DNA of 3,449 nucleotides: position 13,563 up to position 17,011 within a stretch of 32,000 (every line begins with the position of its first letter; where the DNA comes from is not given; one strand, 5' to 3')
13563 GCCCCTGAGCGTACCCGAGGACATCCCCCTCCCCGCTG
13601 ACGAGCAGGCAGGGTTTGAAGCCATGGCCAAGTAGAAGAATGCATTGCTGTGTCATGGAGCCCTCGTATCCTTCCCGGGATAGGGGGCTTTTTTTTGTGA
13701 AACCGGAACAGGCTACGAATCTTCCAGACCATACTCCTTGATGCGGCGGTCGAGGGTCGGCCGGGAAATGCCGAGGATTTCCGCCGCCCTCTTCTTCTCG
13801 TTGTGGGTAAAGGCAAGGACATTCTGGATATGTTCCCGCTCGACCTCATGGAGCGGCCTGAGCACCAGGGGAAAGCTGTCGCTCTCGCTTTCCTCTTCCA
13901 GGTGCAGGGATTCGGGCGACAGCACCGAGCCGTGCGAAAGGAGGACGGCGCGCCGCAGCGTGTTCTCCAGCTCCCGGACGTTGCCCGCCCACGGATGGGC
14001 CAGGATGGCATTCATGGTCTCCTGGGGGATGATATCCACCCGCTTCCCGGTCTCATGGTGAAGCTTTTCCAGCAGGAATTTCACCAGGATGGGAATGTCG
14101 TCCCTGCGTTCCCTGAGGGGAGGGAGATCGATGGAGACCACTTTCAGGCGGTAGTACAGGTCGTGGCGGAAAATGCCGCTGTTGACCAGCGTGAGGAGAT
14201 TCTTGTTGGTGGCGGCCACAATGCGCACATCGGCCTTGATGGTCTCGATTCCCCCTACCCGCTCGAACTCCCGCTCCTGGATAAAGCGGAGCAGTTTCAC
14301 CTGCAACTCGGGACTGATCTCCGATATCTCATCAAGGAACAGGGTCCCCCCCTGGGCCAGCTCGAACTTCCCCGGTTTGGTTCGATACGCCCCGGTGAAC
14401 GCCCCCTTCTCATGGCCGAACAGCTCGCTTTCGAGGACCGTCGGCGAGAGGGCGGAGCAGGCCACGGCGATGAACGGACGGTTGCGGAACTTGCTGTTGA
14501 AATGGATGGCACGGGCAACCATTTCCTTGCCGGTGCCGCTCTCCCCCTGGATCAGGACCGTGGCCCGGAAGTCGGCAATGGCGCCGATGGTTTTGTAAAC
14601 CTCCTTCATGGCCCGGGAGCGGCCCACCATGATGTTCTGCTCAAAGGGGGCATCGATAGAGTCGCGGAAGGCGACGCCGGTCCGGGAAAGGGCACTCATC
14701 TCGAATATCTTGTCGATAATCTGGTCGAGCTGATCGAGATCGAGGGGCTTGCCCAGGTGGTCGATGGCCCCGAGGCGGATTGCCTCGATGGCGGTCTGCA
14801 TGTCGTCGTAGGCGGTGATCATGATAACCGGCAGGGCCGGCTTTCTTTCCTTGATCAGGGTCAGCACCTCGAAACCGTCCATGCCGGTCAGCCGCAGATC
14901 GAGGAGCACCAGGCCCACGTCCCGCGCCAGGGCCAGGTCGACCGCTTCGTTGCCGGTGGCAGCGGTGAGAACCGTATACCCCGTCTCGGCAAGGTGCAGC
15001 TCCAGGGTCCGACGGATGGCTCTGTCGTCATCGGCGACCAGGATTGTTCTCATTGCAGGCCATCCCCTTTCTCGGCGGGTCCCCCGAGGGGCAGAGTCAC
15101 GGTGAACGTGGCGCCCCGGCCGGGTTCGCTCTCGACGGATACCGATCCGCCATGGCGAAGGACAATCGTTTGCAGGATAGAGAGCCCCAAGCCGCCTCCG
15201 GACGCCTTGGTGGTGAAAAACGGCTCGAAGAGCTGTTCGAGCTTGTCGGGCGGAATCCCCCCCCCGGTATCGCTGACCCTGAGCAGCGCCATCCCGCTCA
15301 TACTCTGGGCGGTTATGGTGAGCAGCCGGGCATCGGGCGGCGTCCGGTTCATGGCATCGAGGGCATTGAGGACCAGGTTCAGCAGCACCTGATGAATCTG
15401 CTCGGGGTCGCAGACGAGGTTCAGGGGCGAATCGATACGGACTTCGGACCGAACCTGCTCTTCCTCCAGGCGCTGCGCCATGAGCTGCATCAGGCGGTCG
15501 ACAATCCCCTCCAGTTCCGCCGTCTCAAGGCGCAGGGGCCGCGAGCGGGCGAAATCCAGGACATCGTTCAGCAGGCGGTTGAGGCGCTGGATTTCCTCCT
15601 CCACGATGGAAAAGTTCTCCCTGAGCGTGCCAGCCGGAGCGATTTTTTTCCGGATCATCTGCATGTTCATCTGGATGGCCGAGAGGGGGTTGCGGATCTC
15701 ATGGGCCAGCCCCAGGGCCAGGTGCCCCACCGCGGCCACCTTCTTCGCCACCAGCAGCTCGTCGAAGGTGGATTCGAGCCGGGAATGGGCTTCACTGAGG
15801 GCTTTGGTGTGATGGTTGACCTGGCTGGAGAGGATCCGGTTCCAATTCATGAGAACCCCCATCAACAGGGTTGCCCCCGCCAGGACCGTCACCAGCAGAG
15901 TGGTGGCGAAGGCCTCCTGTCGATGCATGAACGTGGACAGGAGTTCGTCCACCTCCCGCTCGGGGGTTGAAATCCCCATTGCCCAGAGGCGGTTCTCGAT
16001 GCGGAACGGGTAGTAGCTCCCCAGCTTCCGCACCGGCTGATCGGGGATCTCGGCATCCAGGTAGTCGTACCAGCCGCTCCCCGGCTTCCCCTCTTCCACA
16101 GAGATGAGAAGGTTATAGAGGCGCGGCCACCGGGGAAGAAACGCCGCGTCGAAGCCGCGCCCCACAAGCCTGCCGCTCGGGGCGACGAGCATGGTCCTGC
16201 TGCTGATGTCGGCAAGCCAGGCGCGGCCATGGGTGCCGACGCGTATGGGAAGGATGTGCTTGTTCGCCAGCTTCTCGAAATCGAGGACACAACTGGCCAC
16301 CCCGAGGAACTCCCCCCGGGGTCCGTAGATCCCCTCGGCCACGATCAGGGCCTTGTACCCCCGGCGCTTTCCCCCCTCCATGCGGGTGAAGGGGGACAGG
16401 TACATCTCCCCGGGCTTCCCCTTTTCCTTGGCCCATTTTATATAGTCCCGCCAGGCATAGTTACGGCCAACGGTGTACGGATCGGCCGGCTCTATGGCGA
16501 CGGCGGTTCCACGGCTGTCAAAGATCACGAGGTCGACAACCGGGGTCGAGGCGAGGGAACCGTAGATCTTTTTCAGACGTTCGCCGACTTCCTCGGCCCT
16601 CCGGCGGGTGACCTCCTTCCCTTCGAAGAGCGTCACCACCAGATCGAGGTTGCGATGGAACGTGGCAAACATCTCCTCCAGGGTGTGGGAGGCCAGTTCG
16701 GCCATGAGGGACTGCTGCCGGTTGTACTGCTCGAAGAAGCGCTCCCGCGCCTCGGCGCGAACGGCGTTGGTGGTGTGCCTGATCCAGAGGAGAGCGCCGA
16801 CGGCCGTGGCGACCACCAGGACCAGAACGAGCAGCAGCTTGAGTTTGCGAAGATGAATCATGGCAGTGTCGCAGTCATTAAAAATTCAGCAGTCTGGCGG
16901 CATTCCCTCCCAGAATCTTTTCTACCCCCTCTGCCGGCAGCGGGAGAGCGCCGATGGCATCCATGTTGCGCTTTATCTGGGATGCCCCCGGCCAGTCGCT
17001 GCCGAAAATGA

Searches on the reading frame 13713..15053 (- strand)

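Call 83: search_protein_families(library=pfam, proteins=[window:13713-15053:-], max_evalue=1e-10)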
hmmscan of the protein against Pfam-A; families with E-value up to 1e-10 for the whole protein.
window:13713-15053:- (446 aa): 6 families
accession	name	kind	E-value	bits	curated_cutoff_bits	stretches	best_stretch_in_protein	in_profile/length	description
PF00158.32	Sigma54_activat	-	1.8e-68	229.9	20.2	1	142-308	1-167/168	Sigma-54 interaction domain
PF00072.30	Response_reg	-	1.9e-28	99.3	30.2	1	4-113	1-110/111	Response regulator receiver domain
PF25601.1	AAA_lid_14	-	1.7e-21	76.2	27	1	314-387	1-74/87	AAA+ ATPase lid domain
PF14532.12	Sigma54_activ_2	-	5.9e-21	75.6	25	1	143-313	1-138/138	Sigma-54 interaction domain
PF02954.25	HTH_8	-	1.2e-13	51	22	1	401-441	2-42/42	Bacterial regulatory protein, Fis family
PF07728.20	AAA_5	-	8.8e-11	42.4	22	0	166-285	2-124/139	AAA domain (dynein-related subfamily)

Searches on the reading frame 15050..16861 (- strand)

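Call 83: search_protein_families(library=pfam, proteins=[window:15050-16861:-], max_evalue=1e-10)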
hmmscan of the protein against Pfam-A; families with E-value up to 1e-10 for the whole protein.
window:15050-16861:- (603 aa): 3 families
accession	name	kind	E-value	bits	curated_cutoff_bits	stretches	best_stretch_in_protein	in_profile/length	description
PF02518.31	HATPase_c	-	8.2e-29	100.7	26.4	1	485-592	2-109/111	Histidine kinase-, DNA gyrase B-, and HSP90-like ATPase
PF02743.24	dCache_1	-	2.6e-24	86.5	45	1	44-297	5-239/240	Cache domain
PF00512.31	HisKA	-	3.5e-15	56.3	26.9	1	382-440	6-63/66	His Kinase A (phospho-acceptor) domain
